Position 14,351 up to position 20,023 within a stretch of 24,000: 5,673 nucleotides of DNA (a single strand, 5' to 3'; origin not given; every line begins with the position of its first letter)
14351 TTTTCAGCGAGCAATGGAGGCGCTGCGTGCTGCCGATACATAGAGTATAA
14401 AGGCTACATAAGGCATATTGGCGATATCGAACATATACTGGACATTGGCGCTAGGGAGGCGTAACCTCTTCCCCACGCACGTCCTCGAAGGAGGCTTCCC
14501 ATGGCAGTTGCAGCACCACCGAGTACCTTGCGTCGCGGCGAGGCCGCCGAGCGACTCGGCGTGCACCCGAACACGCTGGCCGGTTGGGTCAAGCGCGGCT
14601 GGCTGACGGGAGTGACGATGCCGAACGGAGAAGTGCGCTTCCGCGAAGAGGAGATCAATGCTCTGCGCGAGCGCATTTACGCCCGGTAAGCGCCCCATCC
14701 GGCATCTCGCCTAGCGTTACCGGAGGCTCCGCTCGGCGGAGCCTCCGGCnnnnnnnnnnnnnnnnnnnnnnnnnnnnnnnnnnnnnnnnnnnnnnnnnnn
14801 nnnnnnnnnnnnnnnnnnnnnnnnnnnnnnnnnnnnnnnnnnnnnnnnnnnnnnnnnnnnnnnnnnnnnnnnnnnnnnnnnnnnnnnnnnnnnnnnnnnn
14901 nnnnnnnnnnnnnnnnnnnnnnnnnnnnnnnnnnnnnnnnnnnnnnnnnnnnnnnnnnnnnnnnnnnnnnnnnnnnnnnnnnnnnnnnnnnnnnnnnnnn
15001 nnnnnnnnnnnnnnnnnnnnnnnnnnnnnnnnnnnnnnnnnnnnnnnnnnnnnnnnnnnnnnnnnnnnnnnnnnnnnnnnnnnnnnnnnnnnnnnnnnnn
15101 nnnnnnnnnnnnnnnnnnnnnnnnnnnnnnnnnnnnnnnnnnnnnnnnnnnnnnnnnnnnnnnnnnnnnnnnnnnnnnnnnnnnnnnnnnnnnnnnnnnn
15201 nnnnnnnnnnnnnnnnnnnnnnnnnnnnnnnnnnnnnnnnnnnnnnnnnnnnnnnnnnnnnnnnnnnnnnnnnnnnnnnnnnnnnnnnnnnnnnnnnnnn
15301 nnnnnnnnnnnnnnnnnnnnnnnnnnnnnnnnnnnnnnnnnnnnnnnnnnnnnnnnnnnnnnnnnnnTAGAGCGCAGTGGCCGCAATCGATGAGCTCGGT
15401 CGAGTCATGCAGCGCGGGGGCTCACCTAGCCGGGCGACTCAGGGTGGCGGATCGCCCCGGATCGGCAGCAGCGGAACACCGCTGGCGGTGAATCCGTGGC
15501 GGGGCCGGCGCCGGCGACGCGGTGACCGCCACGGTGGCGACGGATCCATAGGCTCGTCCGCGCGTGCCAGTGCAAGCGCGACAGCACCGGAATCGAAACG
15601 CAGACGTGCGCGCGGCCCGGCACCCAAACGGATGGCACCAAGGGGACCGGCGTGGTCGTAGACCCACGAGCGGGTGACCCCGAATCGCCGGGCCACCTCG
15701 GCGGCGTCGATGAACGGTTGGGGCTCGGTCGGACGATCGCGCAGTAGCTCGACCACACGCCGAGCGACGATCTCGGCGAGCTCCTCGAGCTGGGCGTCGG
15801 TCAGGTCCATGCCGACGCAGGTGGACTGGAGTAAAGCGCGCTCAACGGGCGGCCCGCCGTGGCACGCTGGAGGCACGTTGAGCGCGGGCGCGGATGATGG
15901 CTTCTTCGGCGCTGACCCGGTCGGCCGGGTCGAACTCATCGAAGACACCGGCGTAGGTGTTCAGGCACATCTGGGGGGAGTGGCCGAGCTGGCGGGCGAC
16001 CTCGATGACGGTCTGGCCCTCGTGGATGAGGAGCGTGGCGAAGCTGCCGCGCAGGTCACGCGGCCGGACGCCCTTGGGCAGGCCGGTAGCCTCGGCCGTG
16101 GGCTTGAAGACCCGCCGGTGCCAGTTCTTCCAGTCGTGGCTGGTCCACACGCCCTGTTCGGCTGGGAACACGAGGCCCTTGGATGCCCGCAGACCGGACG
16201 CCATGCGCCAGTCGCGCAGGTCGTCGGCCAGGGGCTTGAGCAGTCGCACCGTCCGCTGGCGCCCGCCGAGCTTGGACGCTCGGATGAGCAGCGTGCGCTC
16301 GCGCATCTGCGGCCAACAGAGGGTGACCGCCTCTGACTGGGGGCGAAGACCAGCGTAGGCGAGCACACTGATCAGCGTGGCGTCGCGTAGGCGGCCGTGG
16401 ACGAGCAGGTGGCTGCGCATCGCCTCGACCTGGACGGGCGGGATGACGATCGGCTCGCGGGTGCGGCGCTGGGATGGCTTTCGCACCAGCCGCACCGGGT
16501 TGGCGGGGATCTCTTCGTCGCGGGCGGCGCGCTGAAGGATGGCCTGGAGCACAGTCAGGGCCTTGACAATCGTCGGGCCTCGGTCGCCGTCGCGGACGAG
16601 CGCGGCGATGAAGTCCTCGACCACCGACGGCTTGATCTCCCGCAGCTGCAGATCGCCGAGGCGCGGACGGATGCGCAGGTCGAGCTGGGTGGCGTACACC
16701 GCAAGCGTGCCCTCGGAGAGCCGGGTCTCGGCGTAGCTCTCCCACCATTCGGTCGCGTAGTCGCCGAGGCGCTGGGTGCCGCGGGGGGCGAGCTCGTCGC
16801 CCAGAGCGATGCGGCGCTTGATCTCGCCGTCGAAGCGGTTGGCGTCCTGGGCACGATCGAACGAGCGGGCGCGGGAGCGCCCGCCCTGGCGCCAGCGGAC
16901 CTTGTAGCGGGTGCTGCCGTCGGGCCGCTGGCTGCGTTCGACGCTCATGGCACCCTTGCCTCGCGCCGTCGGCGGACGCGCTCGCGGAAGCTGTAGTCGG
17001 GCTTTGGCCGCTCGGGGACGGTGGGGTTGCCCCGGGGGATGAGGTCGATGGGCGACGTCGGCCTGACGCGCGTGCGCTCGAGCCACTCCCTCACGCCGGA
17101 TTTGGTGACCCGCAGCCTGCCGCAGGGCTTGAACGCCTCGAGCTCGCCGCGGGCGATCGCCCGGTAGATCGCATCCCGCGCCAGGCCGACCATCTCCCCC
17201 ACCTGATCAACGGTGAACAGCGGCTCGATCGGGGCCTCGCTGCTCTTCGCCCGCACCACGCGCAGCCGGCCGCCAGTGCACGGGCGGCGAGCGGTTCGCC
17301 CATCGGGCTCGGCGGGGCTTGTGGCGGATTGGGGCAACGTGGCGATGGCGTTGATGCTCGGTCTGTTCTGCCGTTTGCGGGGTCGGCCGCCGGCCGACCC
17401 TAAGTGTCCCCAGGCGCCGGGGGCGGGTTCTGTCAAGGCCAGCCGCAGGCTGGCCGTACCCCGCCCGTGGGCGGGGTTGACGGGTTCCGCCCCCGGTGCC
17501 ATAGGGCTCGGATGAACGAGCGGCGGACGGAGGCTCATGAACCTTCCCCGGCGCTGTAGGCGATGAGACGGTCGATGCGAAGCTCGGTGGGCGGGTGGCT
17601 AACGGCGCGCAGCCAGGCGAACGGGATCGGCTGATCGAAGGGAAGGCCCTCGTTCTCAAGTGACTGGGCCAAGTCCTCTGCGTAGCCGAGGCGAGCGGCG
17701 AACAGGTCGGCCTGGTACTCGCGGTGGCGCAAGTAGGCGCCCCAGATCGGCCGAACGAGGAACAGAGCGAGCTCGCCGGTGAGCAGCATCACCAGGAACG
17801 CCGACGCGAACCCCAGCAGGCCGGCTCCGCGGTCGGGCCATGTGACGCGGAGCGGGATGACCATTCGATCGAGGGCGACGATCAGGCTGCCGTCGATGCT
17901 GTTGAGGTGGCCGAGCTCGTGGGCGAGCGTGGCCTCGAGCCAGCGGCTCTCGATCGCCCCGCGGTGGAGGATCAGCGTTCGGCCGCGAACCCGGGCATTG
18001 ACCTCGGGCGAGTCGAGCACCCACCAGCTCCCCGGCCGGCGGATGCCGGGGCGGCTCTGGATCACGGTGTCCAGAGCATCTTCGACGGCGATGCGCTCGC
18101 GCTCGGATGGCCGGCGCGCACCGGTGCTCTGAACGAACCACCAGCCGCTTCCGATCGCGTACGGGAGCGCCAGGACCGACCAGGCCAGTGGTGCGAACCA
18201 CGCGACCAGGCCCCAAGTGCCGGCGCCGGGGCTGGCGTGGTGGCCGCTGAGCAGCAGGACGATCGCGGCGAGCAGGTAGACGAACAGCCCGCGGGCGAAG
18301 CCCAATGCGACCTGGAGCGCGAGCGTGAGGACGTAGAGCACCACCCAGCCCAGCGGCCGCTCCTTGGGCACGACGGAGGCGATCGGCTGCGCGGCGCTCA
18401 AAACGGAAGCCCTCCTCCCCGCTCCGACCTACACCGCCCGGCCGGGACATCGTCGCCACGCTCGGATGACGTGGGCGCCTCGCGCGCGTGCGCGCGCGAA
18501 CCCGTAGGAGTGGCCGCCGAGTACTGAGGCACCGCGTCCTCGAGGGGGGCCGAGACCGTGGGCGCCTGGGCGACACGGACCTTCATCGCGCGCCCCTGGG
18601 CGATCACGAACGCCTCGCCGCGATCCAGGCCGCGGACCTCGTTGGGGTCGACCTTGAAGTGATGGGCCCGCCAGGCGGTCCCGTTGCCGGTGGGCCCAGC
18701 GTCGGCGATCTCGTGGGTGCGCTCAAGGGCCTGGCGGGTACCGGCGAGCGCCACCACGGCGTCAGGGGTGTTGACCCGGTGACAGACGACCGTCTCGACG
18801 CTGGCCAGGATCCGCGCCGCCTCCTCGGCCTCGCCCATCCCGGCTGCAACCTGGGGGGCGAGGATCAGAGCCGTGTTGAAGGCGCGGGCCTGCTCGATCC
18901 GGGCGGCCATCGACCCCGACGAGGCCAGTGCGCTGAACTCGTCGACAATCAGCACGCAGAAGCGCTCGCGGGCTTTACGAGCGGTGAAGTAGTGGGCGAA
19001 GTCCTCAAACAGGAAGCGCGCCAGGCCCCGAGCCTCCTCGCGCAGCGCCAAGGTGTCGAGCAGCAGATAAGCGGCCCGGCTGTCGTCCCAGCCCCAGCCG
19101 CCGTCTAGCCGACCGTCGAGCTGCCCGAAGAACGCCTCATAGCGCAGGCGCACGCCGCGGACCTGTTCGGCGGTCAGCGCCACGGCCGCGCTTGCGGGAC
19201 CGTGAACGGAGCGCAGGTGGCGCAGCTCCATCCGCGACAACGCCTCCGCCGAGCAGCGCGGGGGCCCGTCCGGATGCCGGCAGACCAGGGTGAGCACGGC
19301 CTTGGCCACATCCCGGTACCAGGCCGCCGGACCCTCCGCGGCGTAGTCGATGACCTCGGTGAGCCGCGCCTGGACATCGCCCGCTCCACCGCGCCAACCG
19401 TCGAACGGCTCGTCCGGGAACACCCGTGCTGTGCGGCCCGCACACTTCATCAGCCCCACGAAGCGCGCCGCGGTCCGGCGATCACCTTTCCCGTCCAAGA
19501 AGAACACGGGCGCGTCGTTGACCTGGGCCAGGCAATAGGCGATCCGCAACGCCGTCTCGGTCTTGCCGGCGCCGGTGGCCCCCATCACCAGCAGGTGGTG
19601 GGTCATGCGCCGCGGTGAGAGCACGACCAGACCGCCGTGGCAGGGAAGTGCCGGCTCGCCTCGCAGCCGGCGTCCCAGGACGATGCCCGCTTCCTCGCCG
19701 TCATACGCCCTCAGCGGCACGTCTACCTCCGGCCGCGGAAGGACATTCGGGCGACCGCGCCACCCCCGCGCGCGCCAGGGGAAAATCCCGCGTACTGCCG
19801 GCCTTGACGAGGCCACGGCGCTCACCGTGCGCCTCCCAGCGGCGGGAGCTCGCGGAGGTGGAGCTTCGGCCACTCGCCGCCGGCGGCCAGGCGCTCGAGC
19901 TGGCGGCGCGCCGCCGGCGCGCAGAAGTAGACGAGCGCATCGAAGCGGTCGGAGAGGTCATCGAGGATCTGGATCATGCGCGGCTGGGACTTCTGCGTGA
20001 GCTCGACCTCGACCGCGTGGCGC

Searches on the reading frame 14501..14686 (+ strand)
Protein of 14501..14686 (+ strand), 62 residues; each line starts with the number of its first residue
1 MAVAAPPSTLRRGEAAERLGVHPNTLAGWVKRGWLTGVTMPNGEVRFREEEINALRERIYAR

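Call 7: search_protein_families(library=pfam, proteins=[window:14501-14686:+], max_evalue=0.1)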
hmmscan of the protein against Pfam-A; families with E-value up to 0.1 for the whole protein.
window:14501-14686:+ (62 aa): 11 families
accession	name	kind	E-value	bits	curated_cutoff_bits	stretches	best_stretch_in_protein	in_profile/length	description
PF12728.13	HTH_17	-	1.9e-07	31.7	27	1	13-58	5-49/51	Helix-turn-helix domain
PF13411.12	MerR_1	-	0.00026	21.5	21.6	1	13-56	4-47/69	MerR HTH family regulatory protein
PF01527.26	HTH_Tnp_1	-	0.00047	20.8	24.1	1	14-58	28-73/75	Transposase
PF13556.12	HTH_30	-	0.0013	18.9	27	1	12-27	15-30/59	PucR C-terminal helix-turn-helix domain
PF13338.12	AbiEi_4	-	0.0021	18.6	25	1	9-35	13-38/49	Transcriptional regulator, AbiEi antitoxin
PF00376.29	MerR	-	0.0028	17.9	28.2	1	13-33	3-23/38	MerR family regulatory protein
PF13384.12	HTH_23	-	0.0036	17.5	24.6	1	14-32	22-40/50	Homeodomain-like domain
PF02954.25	HTH_8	-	0.0075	16.4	22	1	12-26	21-35/42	Bacterial regulatory protein, Fis family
PF13518.12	HTH_28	-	0.027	15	25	1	11-32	14-35/52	Helix-turn-helix domain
PF01381.28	HTH_3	-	0.038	14.5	23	0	13-31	13-31/55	Helix-turn-helix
PF13551.12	HTH_29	-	0.053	14.1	28.1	0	14-32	17-35/64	Winged helix-turn helix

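Call 8: search_protein_families(library=ncbifam, proteins=[window:14501-14686:+], max_evalue=0.1)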
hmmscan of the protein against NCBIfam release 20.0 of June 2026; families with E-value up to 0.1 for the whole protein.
window:14501-14686:+ (62 aa): 7 families
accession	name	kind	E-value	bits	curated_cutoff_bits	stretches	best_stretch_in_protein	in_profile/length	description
NF033787.1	HTH_BldC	subfamily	2.4e-06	27.3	77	1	9-55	2-48/49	BldC family transcriptional regulator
TIGR01764.1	excise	domain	8e-06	26.1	28.8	1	10-55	2-46/49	excisionase family DNA-binding protein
NF033518.0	transpos_IS607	equivalog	1.9e-05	24.3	110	1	14-56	2-44/187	IS607 family transposase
NF033545.0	transpos_IS630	equivalog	0.035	13.5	100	1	12-38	15-41/299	IS630 family transposase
NF009647.0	PRK13182.1-2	equivalog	0.043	13.9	165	1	10-56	5-51/176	chromosome-anchoring protein RacA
NF046037.1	carphisopro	domain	0.074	13.3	38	0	14-33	13-32/54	carph-isopro domain-containing protein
NF047375.1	HeatShock_HspR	equivalog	0.09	12.8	105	0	14-57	8-51/92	heat shock protein transcriptional repressor HspR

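Call 9: search_protein_families(library=padloc, proteins=[window:14501-14686:+], max_evalue=0.1)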
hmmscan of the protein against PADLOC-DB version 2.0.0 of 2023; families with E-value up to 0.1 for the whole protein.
window:14501-14686:+ (62 aa): 2 families
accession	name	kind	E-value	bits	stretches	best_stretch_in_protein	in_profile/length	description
PDLC04133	mad1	-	2.7e-08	32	1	9-56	5-51/60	mads_1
PDLC03348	MTase_II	-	0.035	10.6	1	13-60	14-61/727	Type II methyltransferase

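Call 10: search_protein_families(library=phrogs, proteins=[window:14501-14686:+], max_evalue=0.1)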
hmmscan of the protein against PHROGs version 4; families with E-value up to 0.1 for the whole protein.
window:14501-14686:+ (62 aa): 12 families
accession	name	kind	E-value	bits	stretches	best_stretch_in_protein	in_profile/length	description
phrog_66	-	integration and excision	2.4e-07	31.8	1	4-58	88-142/412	excisionase and transcriptional regulator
phrog_597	-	DNA, RNA and nucleotide metabolism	2e-05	25.6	1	3-47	106-146/200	DNA binding protein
phrog_6620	-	integration and excision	6e-05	23.7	1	10-56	2-49/201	transposase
phrog_2474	-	transcription regulation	0.00013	22.8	1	6-54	45-94/118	MerR-like transcriptional regulator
phrog_1729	-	unknown function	0.00032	21.8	1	14-57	97-139/142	-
phrog_57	-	head and packaging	0.0058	17.5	1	8-56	11-59/199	terminase small subunit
phrog_8013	-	unknown function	0.01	16.8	1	13-54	180-221/231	-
phrog_1864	-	unknown function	0.025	15.5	1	14-35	24-46/73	-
phrog_7735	-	integration and excision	0.031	15.7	1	12-59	8-53/99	excisionase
phrog_4745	-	DNA, RNA and nucleotide metabolism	0.032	15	1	6-53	28-81/107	DNA binding protein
phrog_4151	-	DNA, RNA and nucleotide metabolism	0.072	13.9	1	14-34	25-46/154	DNA binding protein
phrog_2328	-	transcription regulation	0.09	13.6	0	10-32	29-51/128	transcriptional repressor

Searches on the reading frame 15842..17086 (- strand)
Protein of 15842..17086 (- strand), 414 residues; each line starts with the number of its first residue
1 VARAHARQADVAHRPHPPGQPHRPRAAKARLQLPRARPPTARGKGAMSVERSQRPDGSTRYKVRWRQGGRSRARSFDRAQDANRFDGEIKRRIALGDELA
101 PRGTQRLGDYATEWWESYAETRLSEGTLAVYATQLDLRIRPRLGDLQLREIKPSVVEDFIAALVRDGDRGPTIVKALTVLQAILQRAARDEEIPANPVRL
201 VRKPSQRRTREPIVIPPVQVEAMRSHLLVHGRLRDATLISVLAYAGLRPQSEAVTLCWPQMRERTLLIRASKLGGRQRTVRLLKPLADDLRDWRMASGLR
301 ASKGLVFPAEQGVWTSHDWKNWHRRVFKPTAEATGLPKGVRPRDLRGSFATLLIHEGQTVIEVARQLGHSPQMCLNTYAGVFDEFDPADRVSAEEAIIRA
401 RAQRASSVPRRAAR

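Call 7: search_protein_families(library=pfam, proteins=[window:15842-17086:-], max_evalue=0.1)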
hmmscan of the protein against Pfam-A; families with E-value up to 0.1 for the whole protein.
window:15842-17086:- (414 aa): 6 families
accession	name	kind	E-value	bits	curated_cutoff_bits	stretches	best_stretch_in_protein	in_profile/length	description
PF00589.27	Phage_integrase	-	4.3e-11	43.3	27.1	1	230-381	19-168/172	Phage integrase family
PF14659.12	Phage_int_SAM_3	-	2.8e-10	40.7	22.6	1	107-163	2-57/58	Phage integrase, N-terminal SAM-like domain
PF22022.2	Phage_int_M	-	0.00013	22.6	27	1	109-202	3-94/96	Phage integrase central domain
PF02899.23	Phage_int_SAM_1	-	0.0029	18.3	22.3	1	113-189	3-81/83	Phage integrase, N-terminal SAM-like domain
PF09282.15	Mago-bind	-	0.0055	17.1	20.6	1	49-68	5-24/27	Mago binding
PF13102.12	Phage_int_SAM_5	-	0.016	16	22.3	1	108-198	3-93/98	Phage integrase SAM-like domain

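Call 8: search_protein_families(library=ncbifam, proteins=[window:15842-17086:-], max_evalue=0.1)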
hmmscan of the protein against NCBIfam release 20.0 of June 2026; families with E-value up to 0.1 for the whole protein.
window:15842-17086:- (414 aa): 7 families
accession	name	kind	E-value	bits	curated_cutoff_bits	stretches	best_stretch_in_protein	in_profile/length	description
TIGR02225.1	recomb_XerD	equivalog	9.9e-19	67.7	329.6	1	119-378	9-271/290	site-specific tyrosine recombinase XerD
TIGR02224.1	recomb_XerC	equivalog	1.3e-18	67.5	335.15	1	119-371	9-267/295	tyrosine recombinase XerC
NF001399.0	PRK00283.1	subfamily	4.2e-16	59.1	279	1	119-372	18-274/300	tyrosine recombinase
NF040815.2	recomb_XerA_Arch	equivalog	1.2e-15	57.9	220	1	121-380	10-253/263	site-specific tyrosine recombinase/integron integrase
TIGR02249.1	integrase_gron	subfamily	8.3e-09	35.2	265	1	320-382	239-301/315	integron integrase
NF011946.0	PRK15417.1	equivalog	5.9e-05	22.4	435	1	315-377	249-311/337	integron integrase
NF003462.0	PRK05084.1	equivalog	6.2e-05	21.9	267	1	232-382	194-345/360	tyrosine recombinase XerS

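Call 9: search_protein_families(library=padloc, proteins=[window:15842-17086:-], max_evalue=0.1)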
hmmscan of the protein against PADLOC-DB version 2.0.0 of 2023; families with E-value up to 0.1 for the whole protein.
window:15842-17086:- (414 aa): 0 families

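Call 10: search_protein_families(library=phrogs, proteins=[window:15842-17086:-], max_evalue=0.1)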
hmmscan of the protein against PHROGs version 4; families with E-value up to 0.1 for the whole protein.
window:15842-17086:- (414 aa): 6 families
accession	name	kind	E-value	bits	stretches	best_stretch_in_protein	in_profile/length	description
phrog_1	-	integration and excision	1.2e-47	164.5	1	45-382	107-436/611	integrase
phrog_216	-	integration and excision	1.4e-16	61.4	1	178-384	19-227/301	integrase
phrog_7244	-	integration and excision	5.2e-05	23.6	1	69-242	37-207/263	integrase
phrog_26960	-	unknown function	0.00026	22.2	1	78-166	41-129/146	-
phrog_7685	-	integration and excision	0.0052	17.3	1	336-386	177-228/240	integrase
phrog_23783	-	integration and excision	0.0075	17.3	1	98-198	52-149/162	integrase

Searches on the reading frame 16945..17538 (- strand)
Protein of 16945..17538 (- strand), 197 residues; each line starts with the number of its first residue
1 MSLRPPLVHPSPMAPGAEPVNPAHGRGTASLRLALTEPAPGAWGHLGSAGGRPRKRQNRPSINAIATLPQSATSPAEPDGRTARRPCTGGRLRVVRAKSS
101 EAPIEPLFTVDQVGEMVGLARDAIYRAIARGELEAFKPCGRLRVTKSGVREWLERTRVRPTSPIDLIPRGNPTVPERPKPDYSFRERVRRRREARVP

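Call 59: search_protein_families(library=pfam, proteins=[window:16945-17538:-], max_evalue=0.001)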
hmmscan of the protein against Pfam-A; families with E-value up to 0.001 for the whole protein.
window:16945-17538:- (197 aa): 1 family
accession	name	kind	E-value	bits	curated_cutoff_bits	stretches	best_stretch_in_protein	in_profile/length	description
PF12728.13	HTH_17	-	1.2e-09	38.8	27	1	107-156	1-50/51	Helix-turn-helix domain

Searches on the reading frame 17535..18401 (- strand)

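Call 59: search_protein_families(library=pfam, proteins=[window:17535-18401:-], max_evalue=0.001)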
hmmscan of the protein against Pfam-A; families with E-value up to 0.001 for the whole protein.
window:17535-18401:- (288 aa): 1 family
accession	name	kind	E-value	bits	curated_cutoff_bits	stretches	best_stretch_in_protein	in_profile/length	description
PF01435.24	Peptidase_M48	-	3e-09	37.4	20.3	1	132-279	34-182/186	Peptidase family M48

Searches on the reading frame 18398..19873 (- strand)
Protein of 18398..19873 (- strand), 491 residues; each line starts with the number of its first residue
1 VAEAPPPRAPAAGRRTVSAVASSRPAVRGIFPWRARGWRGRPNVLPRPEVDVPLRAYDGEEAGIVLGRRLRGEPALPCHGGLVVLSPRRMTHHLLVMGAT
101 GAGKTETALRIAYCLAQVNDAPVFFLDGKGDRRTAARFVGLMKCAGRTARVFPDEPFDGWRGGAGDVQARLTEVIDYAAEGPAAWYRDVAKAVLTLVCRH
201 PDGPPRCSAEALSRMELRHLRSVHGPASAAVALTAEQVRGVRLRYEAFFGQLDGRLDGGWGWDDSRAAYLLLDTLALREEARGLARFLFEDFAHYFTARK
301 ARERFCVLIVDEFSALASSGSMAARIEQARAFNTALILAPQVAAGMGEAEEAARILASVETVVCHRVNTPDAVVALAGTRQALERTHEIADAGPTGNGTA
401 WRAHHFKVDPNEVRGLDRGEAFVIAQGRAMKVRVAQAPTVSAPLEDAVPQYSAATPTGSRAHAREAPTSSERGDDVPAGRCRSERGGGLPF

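Call 59: search_protein_families(library=pfam, proteins=[window:18398-19873:-], max_evalue=0.001)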
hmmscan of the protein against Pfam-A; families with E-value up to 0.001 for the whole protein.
window:18398-19873:- (491 aa): 6 families
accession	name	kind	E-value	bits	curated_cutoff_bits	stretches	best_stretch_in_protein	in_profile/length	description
PF13481.12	AAA_25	-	5.6e-06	26.6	27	0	95-130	37-82/195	AAA domain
PF10412.15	TrwB_AAD_bind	-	5.9e-06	25.8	20.5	0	80-112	5-36/387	Type IV secretion-system coupling protein DNA-binding domain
PF13401.12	AAA_22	-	0.00037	21.3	27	0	93-134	7-46/130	AAA domain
PF13191.12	AAA_16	-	0.00049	21.1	32.6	0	90-317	23-145/167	AAA ATPase domain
PF01935.23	DUF87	-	0.00057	20.5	23.2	1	85-131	16-63/220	Helicase HerA, central domain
PF05872.18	HerA_C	-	0.00098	18.3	22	0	85-133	15-62/502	Helicase HerA-like C-terminal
